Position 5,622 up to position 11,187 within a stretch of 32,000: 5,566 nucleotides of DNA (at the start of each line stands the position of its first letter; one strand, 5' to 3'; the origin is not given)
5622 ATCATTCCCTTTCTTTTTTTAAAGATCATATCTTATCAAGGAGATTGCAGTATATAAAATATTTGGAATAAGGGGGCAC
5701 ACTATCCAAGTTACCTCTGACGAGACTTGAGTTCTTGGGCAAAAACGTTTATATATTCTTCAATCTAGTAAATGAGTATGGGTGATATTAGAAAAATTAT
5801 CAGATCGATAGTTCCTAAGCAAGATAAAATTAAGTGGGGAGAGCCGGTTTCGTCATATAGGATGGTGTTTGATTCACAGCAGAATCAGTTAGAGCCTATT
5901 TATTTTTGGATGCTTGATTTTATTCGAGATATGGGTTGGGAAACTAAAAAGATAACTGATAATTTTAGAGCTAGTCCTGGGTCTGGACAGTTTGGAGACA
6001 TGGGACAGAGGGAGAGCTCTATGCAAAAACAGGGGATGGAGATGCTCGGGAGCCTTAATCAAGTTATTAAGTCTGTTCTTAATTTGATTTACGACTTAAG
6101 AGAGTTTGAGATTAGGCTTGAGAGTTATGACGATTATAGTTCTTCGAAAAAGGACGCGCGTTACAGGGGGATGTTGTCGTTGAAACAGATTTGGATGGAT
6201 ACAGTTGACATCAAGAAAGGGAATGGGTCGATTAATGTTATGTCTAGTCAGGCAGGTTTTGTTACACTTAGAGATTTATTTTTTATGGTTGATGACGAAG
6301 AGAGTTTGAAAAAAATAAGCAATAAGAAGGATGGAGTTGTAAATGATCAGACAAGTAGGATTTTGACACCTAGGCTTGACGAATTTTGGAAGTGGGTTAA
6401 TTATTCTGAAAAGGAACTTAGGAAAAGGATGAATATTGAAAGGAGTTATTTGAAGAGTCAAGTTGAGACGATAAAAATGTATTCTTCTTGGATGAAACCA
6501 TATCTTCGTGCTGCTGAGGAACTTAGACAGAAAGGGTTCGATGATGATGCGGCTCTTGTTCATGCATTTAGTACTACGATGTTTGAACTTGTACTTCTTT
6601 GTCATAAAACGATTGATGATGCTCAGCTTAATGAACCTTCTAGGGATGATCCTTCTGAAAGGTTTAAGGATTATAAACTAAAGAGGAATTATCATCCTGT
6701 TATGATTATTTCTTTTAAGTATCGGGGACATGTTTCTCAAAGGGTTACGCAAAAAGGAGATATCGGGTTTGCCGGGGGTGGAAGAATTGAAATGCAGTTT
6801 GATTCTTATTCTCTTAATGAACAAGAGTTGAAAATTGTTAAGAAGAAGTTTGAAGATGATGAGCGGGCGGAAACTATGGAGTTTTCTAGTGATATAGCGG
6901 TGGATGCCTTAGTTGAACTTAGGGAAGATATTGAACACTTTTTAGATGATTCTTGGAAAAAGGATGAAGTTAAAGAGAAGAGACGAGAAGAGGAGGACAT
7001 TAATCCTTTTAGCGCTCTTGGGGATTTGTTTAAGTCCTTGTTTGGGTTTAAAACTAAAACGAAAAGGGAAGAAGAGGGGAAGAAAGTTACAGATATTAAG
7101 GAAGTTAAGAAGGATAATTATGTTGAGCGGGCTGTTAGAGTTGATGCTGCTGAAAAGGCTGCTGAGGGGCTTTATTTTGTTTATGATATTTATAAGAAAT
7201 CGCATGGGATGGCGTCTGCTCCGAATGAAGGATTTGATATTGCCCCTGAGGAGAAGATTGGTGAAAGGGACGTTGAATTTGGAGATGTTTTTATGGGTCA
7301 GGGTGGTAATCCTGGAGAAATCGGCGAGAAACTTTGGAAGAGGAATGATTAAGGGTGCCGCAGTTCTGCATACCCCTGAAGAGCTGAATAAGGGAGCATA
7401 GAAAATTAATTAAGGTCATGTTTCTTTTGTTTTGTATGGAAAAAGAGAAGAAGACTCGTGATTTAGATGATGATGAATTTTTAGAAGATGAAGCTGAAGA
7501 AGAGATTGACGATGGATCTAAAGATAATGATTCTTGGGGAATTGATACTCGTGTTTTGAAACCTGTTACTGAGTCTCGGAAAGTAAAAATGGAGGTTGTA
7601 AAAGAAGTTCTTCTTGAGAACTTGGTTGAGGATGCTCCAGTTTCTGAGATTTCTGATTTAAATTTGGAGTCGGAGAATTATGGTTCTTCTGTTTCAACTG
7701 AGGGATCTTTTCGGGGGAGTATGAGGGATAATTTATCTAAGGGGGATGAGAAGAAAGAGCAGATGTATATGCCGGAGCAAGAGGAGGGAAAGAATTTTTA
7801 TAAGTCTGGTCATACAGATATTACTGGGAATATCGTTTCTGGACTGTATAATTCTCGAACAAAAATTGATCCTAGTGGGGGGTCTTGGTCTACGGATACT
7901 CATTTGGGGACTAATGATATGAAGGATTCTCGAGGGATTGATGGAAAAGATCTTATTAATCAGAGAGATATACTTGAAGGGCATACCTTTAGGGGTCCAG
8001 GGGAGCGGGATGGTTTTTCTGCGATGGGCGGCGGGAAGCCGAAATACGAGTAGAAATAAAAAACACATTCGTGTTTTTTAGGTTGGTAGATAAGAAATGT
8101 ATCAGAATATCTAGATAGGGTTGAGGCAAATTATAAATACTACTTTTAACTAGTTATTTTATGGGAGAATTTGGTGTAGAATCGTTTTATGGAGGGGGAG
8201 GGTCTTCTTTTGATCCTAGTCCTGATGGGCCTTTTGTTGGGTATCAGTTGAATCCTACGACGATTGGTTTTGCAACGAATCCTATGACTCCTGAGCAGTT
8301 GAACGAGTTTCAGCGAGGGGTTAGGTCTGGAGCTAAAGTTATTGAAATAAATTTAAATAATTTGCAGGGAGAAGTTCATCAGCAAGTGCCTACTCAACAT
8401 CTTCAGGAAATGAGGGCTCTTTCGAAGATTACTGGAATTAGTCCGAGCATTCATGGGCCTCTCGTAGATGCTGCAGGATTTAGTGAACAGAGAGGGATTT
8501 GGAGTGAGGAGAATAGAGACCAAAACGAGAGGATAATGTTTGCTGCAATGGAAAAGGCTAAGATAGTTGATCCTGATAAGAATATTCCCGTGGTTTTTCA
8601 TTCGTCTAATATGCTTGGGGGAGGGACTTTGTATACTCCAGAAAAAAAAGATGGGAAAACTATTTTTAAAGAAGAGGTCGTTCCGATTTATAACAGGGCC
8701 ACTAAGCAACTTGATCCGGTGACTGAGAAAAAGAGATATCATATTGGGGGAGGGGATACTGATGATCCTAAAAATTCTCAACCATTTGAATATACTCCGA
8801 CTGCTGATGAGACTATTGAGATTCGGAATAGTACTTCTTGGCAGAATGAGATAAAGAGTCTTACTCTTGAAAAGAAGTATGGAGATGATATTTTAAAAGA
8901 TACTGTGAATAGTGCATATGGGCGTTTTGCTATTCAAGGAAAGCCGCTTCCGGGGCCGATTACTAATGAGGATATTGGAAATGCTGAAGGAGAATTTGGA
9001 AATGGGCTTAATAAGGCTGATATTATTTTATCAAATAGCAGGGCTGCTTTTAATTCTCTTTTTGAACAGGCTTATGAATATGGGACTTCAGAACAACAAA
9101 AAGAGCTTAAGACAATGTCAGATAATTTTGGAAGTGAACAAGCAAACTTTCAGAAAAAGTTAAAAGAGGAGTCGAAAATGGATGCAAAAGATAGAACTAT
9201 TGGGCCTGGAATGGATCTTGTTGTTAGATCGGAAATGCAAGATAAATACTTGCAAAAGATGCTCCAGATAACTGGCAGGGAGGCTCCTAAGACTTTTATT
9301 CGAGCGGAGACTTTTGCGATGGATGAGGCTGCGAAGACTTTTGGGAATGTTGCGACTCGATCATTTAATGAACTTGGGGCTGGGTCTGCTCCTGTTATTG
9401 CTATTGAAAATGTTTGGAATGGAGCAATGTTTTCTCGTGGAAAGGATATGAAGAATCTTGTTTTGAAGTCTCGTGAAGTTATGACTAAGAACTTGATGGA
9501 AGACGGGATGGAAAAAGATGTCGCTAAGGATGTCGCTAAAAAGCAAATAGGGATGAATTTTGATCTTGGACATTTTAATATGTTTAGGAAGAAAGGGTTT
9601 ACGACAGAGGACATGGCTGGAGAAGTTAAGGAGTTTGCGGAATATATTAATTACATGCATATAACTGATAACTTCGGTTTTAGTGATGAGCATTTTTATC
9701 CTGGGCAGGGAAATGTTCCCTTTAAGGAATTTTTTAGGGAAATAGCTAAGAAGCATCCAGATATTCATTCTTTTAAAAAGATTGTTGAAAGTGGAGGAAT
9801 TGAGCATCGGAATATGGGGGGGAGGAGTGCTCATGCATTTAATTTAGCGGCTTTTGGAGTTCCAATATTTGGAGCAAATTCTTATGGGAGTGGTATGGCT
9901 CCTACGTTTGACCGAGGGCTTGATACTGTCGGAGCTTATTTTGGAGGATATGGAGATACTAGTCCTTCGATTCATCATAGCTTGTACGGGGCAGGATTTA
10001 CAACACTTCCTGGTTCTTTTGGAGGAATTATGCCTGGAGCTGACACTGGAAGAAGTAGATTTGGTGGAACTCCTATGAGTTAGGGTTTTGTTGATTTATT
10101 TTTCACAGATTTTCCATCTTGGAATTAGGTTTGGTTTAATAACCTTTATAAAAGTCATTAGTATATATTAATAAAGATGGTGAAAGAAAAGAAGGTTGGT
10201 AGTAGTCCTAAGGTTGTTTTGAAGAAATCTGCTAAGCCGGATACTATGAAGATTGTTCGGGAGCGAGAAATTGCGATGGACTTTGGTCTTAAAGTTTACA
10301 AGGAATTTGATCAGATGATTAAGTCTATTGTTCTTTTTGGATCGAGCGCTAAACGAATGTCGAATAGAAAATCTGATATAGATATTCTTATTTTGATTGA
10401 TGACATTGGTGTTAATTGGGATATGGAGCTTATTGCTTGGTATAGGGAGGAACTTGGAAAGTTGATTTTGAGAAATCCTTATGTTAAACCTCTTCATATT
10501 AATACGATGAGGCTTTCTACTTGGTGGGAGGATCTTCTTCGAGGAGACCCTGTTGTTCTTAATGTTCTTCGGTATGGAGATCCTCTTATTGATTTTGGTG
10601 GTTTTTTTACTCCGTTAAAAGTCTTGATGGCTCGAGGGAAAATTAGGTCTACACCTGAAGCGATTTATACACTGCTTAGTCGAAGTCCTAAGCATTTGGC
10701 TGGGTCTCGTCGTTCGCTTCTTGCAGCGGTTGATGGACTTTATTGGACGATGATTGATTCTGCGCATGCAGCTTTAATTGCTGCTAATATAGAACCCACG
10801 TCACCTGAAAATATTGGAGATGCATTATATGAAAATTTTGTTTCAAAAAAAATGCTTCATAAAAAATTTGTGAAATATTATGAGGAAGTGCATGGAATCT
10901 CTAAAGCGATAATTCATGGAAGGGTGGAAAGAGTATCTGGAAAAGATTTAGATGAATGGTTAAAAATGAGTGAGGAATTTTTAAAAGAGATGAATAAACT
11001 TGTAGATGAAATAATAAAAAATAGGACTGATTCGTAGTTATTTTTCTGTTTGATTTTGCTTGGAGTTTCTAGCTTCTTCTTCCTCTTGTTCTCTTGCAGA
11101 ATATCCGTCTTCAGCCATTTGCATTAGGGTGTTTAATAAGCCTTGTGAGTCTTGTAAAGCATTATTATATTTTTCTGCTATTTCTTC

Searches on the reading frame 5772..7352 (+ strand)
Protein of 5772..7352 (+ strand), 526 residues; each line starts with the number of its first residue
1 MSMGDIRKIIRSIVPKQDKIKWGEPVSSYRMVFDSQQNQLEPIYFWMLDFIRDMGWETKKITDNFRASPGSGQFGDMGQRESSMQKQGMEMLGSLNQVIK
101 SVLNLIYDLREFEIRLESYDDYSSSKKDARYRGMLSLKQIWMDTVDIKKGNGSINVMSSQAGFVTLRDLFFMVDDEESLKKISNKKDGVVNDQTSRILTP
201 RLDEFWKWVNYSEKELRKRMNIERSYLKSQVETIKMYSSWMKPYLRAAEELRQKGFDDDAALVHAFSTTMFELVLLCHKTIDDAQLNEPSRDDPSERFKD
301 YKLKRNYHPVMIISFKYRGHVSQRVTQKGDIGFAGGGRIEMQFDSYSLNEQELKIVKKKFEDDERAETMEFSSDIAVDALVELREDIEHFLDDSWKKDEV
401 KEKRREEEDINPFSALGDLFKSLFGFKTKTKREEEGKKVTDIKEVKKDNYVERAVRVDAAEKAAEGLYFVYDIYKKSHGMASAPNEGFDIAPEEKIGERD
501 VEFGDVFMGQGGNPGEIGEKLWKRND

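Call 6: search_protein_families(library=pfam, proteins=[window:5772-7352:+], max_evalue=0.1)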
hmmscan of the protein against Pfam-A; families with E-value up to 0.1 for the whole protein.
window:5772-7352:+ (526 aa): 2 families
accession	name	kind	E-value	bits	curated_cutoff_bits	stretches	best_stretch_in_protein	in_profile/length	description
PF00921.22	Lipoprotein_2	-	0.0049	16.9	22.6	1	411-446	3-38/298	Borrelia lipoprotein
PF01256.23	Carb_kinase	-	0.084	12.8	27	0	140-234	64-156/242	NAD(P)H-hydrate dehydratase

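Call 42: search_protein_families(library=ncbifam, proteins=[window:5772-7352:+], max_evalue=0.01)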
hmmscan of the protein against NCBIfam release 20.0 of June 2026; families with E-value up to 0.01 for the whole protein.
window:5772-7352:+ (526 aa): 0 families

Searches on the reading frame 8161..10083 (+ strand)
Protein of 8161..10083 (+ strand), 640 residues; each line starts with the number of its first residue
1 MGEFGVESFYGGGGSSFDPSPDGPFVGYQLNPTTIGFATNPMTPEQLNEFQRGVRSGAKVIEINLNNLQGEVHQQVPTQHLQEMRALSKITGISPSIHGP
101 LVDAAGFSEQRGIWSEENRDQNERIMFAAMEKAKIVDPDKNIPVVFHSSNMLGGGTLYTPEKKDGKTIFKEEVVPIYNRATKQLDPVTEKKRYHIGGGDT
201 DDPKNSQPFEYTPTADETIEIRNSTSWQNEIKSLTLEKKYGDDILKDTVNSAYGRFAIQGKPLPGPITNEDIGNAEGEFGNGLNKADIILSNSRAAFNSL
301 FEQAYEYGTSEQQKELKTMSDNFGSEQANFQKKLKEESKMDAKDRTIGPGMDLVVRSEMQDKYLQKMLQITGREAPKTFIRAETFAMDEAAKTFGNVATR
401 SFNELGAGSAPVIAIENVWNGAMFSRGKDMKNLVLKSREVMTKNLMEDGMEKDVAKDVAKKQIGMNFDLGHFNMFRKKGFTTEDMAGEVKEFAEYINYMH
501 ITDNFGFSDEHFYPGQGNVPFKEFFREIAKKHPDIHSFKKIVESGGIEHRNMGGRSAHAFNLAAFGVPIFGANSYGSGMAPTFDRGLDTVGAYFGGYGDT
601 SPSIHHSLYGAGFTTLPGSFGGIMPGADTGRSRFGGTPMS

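Call 6: search_protein_families(library=pfam, proteins=[window:8161-10083:+], max_evalue=0.1)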
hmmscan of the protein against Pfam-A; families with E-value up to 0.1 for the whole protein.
window:8161-10083:+ (640 aa): 1 family
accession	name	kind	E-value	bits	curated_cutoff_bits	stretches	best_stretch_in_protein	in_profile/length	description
PF01261.30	AP_endonuc_2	-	6.2e-11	42.9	31.1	1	452-531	142-219/249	Xylose isomerase-like TIM barrel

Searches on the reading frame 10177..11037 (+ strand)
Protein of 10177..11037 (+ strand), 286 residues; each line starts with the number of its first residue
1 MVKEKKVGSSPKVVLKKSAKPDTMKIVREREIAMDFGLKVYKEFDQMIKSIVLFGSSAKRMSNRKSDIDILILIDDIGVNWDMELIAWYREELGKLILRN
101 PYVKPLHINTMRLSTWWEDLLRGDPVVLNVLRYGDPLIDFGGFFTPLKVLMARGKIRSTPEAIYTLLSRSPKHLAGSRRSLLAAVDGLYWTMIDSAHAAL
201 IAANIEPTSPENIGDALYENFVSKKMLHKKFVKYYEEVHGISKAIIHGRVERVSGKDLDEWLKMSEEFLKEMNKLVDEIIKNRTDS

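Call 6: search_protein_families(library=pfam, proteins=[window:10177-11037:+], max_evalue=0.1)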
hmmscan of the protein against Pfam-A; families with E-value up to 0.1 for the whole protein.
window:10177-11037:+ (286 aa): 4 families
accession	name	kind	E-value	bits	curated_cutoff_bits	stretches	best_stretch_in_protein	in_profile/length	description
PF18765.7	Polbeta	-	2e-06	28.3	26.9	1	46-82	11-46/93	Polymerase beta, Nucleotidyltransferase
PF01909.29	NTP_transf_2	-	9e-06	26.4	21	1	42-76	9-42/93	Nucleotidyltransferase domain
PF22600.2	MTPAP-like_central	-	0.013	16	27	1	49-76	41-67/139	Poly(A) RNA polymerase, mitochondrial-like, central palm domain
PF15463.11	ECM11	-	0.088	13.8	27.1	0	247-284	54-91/133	Extracellular mutant protein 11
